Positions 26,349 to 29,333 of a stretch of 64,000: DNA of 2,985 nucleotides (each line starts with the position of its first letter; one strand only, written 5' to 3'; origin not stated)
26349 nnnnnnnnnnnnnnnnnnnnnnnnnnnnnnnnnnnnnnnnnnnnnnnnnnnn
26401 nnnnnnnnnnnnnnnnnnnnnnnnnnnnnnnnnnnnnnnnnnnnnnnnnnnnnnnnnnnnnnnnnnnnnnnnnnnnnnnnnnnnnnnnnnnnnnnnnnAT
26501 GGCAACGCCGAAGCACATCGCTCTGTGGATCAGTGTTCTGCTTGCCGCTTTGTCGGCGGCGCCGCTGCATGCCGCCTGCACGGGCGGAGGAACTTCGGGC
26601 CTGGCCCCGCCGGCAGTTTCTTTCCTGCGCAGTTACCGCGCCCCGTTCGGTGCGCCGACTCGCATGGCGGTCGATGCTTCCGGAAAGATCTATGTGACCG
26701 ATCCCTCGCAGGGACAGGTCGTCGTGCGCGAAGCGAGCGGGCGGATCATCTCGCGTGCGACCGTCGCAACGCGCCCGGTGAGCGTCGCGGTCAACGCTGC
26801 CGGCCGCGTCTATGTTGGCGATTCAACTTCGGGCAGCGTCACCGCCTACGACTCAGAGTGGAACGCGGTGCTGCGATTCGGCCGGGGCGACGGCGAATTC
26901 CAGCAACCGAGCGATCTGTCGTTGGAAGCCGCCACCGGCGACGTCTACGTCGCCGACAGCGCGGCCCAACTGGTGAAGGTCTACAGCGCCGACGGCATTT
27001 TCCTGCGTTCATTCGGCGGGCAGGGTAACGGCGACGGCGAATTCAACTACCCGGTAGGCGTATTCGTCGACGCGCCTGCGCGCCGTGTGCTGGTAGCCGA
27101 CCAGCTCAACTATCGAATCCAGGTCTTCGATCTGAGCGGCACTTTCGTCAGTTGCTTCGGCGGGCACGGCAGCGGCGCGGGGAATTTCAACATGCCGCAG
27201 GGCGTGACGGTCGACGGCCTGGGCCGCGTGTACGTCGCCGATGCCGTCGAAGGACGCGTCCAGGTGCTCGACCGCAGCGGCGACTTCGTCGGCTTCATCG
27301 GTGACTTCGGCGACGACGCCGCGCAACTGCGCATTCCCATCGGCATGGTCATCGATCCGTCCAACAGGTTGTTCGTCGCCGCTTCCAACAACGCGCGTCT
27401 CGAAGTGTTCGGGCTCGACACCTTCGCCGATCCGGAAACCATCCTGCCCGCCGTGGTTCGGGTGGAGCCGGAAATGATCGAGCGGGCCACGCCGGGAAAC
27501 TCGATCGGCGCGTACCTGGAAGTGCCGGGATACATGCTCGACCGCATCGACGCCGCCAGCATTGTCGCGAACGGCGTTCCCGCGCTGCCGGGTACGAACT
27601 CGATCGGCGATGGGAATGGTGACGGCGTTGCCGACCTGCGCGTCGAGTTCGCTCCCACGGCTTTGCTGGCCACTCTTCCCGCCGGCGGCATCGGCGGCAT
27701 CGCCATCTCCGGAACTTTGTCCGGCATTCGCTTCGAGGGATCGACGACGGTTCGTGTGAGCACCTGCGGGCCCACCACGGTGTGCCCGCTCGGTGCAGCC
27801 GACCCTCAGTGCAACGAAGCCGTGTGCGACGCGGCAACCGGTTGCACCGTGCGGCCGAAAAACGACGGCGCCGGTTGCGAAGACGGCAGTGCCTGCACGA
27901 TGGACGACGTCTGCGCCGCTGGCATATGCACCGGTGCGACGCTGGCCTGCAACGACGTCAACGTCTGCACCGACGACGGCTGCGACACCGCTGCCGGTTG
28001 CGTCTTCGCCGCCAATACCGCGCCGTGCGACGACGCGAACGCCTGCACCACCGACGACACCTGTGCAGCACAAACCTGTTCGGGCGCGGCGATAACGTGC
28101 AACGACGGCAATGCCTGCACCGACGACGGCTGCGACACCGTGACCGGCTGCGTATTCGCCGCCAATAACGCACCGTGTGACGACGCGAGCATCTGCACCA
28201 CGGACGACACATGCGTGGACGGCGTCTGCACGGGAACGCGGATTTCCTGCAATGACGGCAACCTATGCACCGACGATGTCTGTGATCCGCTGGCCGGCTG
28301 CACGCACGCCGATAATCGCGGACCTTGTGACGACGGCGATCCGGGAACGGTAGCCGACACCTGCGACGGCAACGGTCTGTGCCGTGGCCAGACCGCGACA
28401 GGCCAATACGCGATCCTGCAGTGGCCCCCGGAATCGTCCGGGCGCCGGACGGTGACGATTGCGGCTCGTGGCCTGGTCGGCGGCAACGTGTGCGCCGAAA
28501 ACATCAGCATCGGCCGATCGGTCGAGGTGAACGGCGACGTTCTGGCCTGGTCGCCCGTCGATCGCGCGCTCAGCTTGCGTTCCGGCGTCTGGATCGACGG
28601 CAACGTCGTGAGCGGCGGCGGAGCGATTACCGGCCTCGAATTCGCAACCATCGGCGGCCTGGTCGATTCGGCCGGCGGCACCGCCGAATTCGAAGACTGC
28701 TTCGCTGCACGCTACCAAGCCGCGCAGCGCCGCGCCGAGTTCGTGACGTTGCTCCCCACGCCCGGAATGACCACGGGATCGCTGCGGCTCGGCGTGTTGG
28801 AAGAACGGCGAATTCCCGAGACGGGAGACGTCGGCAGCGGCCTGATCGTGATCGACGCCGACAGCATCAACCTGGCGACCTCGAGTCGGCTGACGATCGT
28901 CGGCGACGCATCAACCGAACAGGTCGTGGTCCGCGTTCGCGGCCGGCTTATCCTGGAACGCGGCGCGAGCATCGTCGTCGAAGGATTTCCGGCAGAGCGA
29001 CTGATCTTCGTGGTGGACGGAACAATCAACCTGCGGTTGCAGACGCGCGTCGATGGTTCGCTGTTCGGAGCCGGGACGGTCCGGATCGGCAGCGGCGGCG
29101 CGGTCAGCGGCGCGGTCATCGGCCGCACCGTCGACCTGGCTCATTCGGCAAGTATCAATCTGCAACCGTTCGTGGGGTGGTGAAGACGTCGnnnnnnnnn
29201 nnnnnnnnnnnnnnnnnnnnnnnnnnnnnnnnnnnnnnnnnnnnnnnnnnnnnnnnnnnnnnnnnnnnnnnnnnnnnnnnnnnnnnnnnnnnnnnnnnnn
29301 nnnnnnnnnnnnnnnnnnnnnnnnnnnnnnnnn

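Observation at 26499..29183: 894 aa secreted mosaic: NHL propeller, four cysteine-rich 51 aa repeats encoded by a 150 bp DNA tandem repeat, and a beta-helix-like tail, embedded between cytochromes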

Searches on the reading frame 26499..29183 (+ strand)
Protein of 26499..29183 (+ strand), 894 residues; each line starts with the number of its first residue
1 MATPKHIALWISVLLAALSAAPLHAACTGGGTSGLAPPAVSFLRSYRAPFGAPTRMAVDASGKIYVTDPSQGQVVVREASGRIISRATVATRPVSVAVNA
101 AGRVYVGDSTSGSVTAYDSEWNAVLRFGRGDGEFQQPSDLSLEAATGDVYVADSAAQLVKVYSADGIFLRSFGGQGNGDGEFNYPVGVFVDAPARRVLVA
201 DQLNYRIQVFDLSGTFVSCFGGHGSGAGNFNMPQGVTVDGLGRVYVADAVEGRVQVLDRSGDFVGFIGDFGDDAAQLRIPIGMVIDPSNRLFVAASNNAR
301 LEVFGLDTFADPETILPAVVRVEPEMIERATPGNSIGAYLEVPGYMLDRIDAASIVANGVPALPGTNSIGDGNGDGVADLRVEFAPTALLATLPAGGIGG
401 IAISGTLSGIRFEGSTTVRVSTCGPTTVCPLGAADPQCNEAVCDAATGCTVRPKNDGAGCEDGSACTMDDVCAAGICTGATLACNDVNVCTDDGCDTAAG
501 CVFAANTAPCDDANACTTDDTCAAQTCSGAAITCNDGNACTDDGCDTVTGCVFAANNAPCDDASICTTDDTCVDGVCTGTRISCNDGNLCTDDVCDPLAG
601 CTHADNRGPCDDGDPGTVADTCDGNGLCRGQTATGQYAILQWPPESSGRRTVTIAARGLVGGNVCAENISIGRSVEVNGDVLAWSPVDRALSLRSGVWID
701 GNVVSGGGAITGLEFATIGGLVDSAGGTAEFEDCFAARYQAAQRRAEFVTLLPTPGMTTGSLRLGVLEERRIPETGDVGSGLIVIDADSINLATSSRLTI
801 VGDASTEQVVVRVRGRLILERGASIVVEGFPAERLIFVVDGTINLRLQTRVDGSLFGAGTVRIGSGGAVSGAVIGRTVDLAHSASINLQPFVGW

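Call 5: search_protein_families(library=pfam, proteins=[window:26499-29183:+], max_evalue=1)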
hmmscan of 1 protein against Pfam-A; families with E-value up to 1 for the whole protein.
window:26499-29183:+ (894 aa): 9 families
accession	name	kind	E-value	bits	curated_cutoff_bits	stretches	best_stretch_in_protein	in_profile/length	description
PF01436.27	NHL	-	6e-27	92.7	20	6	230-256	1-27/28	NHL repeat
PF17170.10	DUF5128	-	1.4e-09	38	22.9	2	144-219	51-127/321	6-bladed beta-propeller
PF00526.23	Dicty_CTDC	-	6.5e-09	35.9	27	3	583-603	1-21/24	Dictyostelium (slime mold) repeat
PF08450.18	SGL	-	7.2e-07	29.5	26.3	2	51-98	184-232/246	SMP-30/Gluconolactonase/LRE-like region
PF23981.1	DUF7305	-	1.9e-05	25.1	27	1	782-887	73-177/185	Domain of unknown function (DUF7305)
PF06739.17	SBBP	-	0.0034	17.7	20.5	0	233-247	15-29/38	Beta-propeller repeat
PF13360.13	PQQ_2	-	0.046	13.8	27.6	1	54-166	29-138/233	Outer membrane protein assembly factor BamB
PF04519.19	Bactofilin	-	0.093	13.4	27.9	0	844-879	18-53/98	Polymer-forming cytoskeletal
PF11999.13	Ice_binding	-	0.36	10.9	28.7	1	795-881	113-203/208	Ice-binding-like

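Call 6: search_protein_families(library=ncbifam, proteins=[window:26499-29183:+], max_evalue=1)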
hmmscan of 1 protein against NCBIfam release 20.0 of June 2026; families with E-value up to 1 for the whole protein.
window:26499-29183:+ (894 aa): 6 families
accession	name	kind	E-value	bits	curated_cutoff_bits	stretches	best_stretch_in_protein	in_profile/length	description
NF035926.1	scyF_NHL_VPEP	equivalog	1.9e-40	139.2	350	3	93-221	154-284/376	scytonemin biosynthesis PEP-CTERM protein ScyF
NF053768.1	CIS12_fam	equivalog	0.00015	20.6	860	1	56-164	49-156/715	CIS12 family contractile injection system protein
NF033206.1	ScyE_fam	subfamily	0.00019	21.1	80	1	50-109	252-320/333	ScyD/ScyE family protein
NF047780.1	LIC12708_fam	subfamily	0.0013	17.7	150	0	44-69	113-138/391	LIC_12708 family protein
NF052280.1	7_blade_YncE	equivalog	0.011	14.5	400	1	87-125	71-292/338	7-bladed beta-propeller protein YncE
TIGR02276.1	beta_rpt_yvtn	repeat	0.1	12.6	27.85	0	102-124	4-26/42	beta-propeller repeat protein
